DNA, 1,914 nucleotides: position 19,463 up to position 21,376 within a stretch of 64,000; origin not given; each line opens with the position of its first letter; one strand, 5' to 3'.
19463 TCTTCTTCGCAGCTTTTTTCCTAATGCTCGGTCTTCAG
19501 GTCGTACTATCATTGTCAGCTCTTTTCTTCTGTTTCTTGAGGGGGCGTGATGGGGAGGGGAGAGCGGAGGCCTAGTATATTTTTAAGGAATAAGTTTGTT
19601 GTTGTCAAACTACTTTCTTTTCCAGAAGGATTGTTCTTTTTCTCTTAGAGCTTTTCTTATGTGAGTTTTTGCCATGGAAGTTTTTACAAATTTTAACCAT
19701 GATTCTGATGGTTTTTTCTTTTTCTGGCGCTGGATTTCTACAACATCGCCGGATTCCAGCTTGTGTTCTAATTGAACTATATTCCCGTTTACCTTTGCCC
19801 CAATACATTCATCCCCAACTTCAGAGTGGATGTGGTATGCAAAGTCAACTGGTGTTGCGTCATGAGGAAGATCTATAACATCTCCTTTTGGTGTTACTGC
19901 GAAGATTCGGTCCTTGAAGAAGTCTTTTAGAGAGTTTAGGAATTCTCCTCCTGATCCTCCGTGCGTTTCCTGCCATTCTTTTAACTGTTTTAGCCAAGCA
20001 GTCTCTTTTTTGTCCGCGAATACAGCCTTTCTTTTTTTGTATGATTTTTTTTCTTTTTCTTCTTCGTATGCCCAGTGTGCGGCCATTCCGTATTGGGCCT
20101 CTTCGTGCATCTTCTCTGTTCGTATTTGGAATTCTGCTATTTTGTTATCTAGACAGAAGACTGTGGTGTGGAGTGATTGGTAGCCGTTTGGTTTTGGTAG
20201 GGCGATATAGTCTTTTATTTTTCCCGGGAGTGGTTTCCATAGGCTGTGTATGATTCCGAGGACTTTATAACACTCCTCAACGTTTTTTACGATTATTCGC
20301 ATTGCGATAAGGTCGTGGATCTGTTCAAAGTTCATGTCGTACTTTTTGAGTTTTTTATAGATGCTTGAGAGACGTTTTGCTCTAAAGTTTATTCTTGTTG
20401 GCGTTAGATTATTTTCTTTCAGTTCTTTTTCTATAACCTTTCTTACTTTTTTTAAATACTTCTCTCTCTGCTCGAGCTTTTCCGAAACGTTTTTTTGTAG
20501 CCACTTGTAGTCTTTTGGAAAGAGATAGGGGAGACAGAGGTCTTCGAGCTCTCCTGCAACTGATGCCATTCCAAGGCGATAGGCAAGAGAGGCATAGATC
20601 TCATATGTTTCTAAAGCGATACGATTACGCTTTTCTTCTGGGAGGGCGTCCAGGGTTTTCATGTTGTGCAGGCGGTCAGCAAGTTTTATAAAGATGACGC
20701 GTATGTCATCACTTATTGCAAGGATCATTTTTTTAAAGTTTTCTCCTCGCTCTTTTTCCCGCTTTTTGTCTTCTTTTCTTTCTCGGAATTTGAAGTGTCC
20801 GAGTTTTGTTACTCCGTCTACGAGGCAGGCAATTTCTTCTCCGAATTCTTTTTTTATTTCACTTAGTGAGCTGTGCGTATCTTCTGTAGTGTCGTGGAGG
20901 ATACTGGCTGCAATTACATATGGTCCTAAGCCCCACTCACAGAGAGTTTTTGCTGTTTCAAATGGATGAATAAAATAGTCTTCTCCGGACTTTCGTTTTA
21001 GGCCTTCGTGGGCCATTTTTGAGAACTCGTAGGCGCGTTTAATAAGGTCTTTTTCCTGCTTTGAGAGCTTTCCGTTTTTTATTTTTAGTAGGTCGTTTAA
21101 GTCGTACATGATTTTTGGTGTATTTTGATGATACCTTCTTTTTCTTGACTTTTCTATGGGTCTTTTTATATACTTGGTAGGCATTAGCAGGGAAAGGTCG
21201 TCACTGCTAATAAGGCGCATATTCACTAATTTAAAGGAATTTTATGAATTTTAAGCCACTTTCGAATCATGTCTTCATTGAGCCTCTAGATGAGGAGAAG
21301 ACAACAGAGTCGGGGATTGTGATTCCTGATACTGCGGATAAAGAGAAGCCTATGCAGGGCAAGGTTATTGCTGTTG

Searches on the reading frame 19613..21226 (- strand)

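Call 77: search_protein_families(library=pfam, proteins=[window:19613-21226:-], max_evalue=0.001)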
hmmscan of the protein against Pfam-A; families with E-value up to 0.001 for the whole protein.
window:19613-21226:- (538 aa): 4 families
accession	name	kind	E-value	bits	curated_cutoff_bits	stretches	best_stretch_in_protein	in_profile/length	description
PF13328.12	HD_4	-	2.9e-43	147.7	27.2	1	65-220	1-155/156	HD domain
PF04607.23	RelA_SpoT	-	8.8e-40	135.9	27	1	282-391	2-112/113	Region found in RelA / SpoT proteins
PF02824.27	TGS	-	2.7e-24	85.4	22.2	1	441-498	1-58/60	TGS domain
PF01966.28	HD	-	1.5e-09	38.6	22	1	84-189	1-116/116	HD domain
